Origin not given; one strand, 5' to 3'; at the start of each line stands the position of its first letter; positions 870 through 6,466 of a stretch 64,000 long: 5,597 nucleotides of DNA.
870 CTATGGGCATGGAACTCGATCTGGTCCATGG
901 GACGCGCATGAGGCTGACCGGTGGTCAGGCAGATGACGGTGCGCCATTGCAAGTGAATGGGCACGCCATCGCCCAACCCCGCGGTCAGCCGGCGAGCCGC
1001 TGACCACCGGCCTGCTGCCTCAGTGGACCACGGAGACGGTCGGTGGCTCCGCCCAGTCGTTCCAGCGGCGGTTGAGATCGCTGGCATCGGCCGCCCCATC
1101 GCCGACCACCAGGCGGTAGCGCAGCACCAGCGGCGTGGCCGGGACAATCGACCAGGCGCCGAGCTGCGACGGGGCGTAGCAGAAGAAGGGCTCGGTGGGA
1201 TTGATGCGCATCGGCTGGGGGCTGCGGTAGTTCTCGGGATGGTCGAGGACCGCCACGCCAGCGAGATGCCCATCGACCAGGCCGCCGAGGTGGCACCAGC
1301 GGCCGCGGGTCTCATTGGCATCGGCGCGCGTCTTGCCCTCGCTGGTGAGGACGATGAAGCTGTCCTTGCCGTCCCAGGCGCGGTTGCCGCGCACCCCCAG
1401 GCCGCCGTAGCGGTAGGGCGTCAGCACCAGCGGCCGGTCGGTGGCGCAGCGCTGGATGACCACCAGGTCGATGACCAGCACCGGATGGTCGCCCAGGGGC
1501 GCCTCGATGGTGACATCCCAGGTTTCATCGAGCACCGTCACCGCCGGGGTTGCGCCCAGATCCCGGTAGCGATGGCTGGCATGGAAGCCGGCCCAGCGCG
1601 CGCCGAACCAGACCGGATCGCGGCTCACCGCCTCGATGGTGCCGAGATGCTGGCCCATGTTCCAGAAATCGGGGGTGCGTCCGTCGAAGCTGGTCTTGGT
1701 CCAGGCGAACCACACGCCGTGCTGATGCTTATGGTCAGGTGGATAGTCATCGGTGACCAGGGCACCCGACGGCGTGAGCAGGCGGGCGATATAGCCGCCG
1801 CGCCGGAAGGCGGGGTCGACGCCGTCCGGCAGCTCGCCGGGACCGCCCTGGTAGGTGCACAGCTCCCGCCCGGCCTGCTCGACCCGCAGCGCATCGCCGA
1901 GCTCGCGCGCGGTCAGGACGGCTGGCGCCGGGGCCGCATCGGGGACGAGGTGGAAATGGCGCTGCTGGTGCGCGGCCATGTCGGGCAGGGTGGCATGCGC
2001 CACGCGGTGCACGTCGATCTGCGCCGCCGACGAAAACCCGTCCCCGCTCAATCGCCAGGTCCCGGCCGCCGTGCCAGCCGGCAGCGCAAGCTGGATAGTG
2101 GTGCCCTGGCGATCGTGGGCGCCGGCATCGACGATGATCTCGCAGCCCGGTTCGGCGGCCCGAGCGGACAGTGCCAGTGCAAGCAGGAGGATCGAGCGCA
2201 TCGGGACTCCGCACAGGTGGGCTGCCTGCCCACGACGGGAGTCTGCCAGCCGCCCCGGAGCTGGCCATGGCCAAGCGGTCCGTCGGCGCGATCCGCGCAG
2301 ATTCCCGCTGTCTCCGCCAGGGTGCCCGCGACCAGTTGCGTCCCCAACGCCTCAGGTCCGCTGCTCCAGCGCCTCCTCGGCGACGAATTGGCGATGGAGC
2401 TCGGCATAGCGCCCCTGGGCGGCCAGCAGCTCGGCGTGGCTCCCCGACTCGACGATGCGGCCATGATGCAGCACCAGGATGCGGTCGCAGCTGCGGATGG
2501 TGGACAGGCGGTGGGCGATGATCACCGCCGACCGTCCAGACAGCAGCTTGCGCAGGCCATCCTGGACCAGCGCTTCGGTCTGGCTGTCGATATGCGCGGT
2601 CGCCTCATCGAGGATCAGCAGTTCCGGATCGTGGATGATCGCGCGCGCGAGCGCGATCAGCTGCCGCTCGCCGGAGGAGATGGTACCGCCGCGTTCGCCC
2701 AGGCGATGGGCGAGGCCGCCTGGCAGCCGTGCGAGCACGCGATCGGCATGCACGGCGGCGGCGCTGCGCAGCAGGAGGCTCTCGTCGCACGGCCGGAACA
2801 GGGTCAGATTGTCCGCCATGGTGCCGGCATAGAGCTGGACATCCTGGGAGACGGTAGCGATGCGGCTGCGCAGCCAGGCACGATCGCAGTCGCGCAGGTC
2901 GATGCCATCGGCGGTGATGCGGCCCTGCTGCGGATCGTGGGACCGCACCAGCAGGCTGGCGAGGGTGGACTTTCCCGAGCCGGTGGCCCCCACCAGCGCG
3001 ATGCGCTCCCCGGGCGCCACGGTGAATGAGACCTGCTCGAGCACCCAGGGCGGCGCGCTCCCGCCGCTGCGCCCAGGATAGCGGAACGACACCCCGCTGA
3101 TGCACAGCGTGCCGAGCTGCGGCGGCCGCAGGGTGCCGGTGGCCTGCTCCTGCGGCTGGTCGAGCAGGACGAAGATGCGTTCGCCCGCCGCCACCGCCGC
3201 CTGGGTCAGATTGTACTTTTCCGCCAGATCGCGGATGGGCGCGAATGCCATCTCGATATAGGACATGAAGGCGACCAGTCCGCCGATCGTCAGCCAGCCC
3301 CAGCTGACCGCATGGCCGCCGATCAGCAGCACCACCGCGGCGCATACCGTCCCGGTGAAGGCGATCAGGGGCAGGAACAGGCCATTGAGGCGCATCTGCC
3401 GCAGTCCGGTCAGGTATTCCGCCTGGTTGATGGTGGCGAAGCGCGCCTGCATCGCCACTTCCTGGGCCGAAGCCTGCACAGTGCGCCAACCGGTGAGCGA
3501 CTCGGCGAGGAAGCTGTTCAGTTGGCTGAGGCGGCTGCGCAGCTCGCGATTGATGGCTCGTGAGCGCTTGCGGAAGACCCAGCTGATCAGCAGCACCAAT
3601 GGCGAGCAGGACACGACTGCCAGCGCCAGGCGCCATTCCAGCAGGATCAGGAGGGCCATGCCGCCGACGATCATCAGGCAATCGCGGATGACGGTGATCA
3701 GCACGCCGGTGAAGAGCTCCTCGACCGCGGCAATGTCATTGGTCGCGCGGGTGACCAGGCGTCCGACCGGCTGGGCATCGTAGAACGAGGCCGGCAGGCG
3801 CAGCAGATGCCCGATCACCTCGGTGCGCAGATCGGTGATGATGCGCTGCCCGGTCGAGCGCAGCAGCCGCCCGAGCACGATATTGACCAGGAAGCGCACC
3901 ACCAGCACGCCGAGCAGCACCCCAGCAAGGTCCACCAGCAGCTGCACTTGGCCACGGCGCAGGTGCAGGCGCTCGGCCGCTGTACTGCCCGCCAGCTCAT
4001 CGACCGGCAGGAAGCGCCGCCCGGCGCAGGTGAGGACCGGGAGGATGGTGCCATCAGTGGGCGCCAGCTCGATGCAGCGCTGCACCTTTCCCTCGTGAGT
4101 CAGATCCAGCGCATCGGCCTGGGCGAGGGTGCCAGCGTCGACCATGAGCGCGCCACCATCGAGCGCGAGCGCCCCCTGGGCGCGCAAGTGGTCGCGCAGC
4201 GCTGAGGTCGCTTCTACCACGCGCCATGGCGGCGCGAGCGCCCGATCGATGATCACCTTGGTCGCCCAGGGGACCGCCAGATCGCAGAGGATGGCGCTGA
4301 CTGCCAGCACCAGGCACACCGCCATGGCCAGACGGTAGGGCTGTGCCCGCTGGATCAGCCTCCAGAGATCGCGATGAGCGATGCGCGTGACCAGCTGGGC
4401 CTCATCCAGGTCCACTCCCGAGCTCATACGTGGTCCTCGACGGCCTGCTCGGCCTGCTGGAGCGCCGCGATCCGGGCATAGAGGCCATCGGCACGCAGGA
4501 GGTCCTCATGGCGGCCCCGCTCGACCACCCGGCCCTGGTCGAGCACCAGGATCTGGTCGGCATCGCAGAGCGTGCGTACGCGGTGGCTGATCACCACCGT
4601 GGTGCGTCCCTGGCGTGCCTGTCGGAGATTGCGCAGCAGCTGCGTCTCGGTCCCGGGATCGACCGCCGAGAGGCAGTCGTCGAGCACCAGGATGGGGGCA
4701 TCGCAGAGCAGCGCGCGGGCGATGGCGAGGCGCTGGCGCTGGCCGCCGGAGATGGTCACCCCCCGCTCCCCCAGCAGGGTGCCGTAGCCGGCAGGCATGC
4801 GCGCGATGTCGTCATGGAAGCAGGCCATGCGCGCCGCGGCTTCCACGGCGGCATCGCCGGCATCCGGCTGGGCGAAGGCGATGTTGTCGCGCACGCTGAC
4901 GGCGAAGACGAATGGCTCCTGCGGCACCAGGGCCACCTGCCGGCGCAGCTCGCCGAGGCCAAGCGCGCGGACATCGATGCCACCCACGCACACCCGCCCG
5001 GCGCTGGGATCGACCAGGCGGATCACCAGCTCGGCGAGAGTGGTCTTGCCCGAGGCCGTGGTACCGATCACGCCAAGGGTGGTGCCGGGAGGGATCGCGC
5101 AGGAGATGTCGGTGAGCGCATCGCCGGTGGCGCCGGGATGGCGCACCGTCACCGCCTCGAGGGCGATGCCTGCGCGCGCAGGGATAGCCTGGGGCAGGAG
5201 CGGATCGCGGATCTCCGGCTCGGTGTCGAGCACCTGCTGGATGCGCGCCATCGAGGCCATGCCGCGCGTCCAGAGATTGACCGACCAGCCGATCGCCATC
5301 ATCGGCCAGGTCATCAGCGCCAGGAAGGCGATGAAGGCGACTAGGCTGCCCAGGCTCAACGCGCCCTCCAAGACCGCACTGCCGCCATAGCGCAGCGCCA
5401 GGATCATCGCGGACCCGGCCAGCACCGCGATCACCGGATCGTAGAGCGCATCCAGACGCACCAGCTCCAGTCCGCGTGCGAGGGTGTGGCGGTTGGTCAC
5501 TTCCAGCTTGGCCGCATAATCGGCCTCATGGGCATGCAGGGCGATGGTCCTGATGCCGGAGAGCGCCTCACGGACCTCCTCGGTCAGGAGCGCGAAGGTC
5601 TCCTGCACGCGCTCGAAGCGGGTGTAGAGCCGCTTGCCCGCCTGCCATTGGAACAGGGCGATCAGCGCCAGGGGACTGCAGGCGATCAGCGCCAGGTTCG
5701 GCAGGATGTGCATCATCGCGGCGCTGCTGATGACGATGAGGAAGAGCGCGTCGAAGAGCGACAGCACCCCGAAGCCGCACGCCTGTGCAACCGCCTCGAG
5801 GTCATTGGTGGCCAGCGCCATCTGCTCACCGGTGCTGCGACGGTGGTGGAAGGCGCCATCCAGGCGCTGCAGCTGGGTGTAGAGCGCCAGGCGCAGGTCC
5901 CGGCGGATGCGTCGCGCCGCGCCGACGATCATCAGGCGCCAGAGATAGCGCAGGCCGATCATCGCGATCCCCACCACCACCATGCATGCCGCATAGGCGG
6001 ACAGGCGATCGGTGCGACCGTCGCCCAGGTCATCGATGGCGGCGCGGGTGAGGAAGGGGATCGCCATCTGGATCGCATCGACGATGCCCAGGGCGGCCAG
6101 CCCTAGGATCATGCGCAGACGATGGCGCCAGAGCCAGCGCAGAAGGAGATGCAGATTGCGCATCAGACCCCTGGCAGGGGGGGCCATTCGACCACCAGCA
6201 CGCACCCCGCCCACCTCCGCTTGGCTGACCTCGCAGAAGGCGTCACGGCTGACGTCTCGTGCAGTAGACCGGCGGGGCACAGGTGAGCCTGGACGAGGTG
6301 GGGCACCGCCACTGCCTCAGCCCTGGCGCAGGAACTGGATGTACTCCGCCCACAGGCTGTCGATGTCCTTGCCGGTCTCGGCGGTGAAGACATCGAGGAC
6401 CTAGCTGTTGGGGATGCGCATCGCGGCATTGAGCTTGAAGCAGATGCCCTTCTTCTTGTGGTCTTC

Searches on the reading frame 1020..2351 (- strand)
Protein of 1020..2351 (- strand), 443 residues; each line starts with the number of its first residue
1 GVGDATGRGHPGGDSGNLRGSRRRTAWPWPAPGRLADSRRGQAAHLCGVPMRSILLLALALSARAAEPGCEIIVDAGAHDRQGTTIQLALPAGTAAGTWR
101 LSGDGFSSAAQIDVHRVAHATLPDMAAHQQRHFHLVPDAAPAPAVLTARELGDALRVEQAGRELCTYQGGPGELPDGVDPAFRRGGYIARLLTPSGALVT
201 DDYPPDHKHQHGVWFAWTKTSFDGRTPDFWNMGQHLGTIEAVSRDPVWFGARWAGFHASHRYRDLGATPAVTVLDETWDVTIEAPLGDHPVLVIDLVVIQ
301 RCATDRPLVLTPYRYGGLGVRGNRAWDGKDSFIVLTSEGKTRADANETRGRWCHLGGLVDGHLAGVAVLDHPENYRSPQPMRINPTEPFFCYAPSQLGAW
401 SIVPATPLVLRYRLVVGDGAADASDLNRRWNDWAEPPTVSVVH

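Call 57: search_protein_families(library=pfam, proteins=[window:1020-2351:-], max_evalue=0.00001)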
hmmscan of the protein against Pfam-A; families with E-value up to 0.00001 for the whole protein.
window:1020-2351:- (443 aa): 1 family
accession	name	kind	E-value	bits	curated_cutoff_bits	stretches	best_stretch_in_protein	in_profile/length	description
PF14100.11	DUF6807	-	4.7e-51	174.4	27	1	155-431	2-270/270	Family of unknown function (DUF6807)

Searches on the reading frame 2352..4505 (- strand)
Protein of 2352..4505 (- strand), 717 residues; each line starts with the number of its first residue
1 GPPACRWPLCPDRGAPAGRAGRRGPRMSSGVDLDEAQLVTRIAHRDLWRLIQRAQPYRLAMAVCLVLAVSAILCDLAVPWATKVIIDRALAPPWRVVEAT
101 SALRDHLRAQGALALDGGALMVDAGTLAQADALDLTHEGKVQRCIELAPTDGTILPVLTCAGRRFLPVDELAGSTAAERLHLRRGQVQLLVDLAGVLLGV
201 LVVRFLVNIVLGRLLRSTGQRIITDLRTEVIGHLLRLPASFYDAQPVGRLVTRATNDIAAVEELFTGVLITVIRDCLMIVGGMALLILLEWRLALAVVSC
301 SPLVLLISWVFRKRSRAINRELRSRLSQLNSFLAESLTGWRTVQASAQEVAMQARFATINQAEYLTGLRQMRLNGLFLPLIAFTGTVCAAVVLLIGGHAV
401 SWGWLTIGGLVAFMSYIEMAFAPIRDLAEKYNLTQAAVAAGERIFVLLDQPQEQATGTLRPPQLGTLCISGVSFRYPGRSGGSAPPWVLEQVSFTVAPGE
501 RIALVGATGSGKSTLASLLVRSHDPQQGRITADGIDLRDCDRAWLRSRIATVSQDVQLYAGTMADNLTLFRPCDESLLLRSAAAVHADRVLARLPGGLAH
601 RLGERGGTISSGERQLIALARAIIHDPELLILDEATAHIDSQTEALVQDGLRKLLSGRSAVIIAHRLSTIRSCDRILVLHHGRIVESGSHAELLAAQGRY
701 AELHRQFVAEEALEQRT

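Call 57: search_protein_families(library=pfam, proteins=[window:2352-4505:-], max_evalue=0.00001)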
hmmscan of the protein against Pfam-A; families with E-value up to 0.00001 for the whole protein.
window:2352-4505:- (717 aa): 2 families
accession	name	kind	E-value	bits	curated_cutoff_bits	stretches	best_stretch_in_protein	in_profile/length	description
PF00664.28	ABC_membrane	-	4.9e-50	171.2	28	1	193-423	43-273/274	ABC transporter transmembrane region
PF00005.33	ABC_tran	-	1.4e-31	110.4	25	1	489-637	1-137/137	ABC transporter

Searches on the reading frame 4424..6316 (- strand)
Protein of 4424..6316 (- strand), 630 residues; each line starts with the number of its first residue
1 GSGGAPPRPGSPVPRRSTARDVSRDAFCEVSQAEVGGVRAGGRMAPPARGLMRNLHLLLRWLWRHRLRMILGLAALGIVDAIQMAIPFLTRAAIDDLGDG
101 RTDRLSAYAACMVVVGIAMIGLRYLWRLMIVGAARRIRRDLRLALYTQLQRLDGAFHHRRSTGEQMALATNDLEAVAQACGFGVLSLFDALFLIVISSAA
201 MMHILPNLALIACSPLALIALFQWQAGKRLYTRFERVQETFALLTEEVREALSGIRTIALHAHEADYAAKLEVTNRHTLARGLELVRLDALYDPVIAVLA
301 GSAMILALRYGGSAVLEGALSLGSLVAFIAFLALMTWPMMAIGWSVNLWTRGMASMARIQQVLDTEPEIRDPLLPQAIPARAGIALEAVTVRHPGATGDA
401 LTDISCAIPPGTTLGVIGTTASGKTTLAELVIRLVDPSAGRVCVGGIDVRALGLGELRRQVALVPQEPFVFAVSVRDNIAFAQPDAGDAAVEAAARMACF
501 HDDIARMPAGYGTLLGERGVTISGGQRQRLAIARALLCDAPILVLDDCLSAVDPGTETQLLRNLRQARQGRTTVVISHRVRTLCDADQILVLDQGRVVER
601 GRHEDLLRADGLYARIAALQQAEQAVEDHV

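Call 57: search_protein_families(library=pfam, proteins=[window:4424-6316:-], max_evalue=0.00001)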
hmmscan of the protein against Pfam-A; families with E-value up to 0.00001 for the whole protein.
window:4424-6316:- (630 aa): 2 families
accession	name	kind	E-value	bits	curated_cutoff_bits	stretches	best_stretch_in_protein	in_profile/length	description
PF00664.28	ABC_membrane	-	9.1e-40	137.5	28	1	69-339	1-274/274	ABC transporter transmembrane region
PF00005.33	ABC_tran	-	3.3e-23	83.2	25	1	401-549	1-136/137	ABC transporter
